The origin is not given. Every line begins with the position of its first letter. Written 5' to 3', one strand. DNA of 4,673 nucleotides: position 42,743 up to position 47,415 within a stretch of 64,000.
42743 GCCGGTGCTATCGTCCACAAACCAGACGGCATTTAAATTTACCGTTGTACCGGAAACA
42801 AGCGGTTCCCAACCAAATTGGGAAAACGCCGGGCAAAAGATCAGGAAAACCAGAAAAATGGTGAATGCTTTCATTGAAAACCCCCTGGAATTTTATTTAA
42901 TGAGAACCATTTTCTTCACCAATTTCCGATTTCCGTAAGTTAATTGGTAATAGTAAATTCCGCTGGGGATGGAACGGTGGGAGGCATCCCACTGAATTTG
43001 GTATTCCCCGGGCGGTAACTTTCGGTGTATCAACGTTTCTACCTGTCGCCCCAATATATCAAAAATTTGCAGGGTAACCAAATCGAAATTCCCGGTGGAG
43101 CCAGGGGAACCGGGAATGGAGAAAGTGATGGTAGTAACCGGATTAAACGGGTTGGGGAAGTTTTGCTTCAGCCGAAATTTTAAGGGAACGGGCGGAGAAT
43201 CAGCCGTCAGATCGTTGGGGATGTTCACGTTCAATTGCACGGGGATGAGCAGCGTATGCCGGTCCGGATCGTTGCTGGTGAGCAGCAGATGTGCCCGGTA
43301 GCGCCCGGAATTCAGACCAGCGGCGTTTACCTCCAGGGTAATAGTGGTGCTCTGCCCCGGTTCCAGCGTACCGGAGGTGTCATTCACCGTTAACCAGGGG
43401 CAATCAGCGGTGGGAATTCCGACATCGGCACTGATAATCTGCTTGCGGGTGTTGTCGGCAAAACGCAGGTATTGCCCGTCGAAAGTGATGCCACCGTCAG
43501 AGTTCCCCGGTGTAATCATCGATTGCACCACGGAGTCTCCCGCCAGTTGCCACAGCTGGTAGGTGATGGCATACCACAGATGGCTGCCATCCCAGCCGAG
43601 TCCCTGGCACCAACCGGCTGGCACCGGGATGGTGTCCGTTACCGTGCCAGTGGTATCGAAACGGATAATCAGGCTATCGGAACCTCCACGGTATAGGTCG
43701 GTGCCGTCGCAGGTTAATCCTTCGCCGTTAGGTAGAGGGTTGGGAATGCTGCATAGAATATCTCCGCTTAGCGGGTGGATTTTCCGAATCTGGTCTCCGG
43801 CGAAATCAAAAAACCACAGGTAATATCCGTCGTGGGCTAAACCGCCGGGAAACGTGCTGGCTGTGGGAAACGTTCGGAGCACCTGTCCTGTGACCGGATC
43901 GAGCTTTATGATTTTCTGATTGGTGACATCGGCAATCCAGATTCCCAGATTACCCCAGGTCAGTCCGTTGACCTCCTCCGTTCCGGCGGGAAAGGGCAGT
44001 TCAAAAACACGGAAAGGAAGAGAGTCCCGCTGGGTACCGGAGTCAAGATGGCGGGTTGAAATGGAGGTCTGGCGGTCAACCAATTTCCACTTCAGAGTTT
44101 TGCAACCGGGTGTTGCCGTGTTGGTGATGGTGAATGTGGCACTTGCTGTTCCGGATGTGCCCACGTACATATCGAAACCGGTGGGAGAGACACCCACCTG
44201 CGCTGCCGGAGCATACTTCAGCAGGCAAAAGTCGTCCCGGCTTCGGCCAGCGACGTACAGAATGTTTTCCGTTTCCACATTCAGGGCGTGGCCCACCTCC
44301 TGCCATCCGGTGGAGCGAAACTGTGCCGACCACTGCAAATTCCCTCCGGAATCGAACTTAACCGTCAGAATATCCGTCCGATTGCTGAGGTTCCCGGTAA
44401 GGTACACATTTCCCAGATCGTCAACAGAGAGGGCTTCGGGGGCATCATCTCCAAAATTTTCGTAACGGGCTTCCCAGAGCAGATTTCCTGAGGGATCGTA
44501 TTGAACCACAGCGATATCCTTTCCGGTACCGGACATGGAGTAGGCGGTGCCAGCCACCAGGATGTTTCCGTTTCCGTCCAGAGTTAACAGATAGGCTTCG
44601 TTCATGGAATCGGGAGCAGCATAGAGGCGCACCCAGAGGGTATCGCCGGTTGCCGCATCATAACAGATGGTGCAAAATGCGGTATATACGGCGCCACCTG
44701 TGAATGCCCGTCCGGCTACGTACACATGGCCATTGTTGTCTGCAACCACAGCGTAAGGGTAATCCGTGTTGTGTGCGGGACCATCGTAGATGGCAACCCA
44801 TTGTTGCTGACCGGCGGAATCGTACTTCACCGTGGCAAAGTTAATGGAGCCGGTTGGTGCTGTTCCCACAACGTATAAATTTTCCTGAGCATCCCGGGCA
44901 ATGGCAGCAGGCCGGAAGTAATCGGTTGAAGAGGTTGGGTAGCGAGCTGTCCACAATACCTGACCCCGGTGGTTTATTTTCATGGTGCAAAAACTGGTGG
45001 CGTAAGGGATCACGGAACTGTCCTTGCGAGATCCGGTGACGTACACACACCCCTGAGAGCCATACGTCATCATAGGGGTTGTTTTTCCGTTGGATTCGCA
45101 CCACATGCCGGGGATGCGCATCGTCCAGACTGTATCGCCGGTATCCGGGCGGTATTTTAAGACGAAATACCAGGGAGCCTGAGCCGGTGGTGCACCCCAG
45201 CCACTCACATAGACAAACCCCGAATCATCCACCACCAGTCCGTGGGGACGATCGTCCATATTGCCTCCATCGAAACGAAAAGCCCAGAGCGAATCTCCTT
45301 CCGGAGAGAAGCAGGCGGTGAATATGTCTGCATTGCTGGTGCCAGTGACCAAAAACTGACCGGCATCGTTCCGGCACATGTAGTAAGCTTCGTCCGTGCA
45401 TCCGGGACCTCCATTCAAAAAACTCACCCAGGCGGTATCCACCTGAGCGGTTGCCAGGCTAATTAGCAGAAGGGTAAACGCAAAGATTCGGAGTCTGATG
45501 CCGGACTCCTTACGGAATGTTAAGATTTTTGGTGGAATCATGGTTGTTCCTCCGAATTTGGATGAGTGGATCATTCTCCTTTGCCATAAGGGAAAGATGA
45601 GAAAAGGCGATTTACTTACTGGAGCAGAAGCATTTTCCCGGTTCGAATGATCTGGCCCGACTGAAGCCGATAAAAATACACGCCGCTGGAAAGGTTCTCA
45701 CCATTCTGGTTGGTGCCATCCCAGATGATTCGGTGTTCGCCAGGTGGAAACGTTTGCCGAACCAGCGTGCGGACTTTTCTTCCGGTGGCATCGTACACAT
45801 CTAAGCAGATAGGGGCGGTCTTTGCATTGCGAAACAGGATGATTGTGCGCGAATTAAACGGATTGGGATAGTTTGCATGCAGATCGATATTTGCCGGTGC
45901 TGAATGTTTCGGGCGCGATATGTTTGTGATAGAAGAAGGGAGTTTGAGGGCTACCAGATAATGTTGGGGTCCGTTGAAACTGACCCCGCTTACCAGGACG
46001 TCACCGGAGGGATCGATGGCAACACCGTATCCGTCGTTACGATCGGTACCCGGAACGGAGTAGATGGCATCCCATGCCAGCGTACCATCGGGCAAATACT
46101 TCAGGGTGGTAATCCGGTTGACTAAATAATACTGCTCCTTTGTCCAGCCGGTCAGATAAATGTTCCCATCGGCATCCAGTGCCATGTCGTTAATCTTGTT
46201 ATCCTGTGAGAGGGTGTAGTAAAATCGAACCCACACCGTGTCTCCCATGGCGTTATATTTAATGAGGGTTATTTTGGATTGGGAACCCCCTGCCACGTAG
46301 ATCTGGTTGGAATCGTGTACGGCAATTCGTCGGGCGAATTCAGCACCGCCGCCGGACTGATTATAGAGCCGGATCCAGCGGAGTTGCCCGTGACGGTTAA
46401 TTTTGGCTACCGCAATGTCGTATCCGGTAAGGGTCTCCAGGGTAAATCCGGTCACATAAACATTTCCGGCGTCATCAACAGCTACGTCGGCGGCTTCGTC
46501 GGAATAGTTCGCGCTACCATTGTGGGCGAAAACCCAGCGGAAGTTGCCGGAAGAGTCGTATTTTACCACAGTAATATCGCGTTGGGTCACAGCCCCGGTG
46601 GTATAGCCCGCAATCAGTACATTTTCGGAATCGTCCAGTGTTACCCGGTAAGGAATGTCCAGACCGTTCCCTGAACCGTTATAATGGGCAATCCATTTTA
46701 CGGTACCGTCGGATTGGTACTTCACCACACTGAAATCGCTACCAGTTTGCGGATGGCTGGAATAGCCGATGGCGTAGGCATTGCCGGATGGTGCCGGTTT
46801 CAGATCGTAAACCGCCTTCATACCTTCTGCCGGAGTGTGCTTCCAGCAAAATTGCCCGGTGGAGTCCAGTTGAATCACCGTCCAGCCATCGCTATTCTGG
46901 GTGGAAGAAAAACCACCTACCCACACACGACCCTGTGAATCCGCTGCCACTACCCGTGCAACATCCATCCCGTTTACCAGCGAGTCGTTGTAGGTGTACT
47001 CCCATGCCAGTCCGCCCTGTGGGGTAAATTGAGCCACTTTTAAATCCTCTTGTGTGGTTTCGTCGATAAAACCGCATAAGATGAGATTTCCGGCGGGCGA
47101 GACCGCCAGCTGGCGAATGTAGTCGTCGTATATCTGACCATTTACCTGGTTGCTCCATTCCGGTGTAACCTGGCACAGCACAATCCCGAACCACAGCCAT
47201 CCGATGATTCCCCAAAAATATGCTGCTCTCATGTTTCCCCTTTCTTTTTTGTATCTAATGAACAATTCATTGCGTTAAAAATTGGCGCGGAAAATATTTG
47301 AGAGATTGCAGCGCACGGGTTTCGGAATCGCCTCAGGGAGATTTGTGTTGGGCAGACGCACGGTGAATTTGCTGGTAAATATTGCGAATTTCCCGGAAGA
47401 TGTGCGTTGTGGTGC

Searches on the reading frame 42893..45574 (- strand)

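Call 56: search_protein_families(library=pfam, proteins=[window:42893-45574:-], max_evalue=0.01)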
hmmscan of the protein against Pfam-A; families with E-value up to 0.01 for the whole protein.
window:42893-45574:- (893 aa): 9 families
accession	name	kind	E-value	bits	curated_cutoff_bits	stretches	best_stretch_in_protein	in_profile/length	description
PF06739.17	SBBP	-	5.2e-15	55.6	20.5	0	107-126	12-31/38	Beta-propeller repeat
PF18962.6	Por_Secre_tail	-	1.6e-07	32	27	1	806-890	2-74/75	Secretion system C-terminal sorting domain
PF13360.13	PQQ_2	-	3.6e-07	30.5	27.6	1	90-321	9-200/233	Outer membrane protein assembly factor BamB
PF19190.6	BACON_2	-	9.2e-06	25.9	25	1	723-767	39-83/94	Viral BACON domain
PF22544.2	HYDIN_VesB_CFA65-like_Ig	-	3.8e-05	24.3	25.5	1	720-776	40-96/100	HYDIN/CFA65/VesB-like, Ig-like domain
PF13860.13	FlgD_ig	-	7.2e-05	23.1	27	1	829-882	21-77/79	FlgD Ig-like domain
PF01436.27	NHL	-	0.00011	22.5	20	0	109-124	3-18/28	NHL repeat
PF13585.12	CHU_C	-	0.00085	19.8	27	1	827-885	23-78/86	CHU_C Type IX secretion signal domain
PF03527.20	RHS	-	0.0091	16.3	27.9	0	360-379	17-36/38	RHS protein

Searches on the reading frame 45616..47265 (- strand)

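Call 56: search_protein_families(library=pfam, proteins=[window:45616-47265:-], max_evalue=0.01)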
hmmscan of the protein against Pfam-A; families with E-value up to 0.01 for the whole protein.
window:45616-47265:- (549 aa): 10 families
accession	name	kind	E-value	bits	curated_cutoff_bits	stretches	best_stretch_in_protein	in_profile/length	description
PF06739.17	SBBP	-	4.5e-18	65.4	20.5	3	250-273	7-30/38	Beta-propeller repeat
PF13860.13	FlgD_ig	-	2.4e-08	34.3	27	1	488-534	27-73/79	FlgD Ig-like domain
PF17164.10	DUF5122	-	3.5e-07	30.8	27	0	165-189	8-32/36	Domain of unknown function (DUF5122) beta-propeller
PF18962.6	Por_Secre_tail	-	3.7e-07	30.8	27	1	466-542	2-70/75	Secretion system C-terminal sorting domain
PF13585.12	CHU_C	-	2.4e-05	24.8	27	1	486-536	29-72/86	CHU_C Type IX secretion signal domain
PF01436.27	NHL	-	2.7e-05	24.4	20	0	258-272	4-18/28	NHL repeat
PF11178.13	DUF2963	-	0.00045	20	22.6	0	172-197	16-42/52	Protein of unknown function (DUF2963)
PF08450.18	SGL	-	0.0012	19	26.3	1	229-378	60-206/246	SMP-30/Gluconolactonase/LRE-like region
PF00400.38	WD40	-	0.002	19.1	27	0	48-68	12-32/39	WD domain, G-beta repeat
PF07494.17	Reg_prop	-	0.008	16.7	20.4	0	105-119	9-23/24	Two component regulator propeller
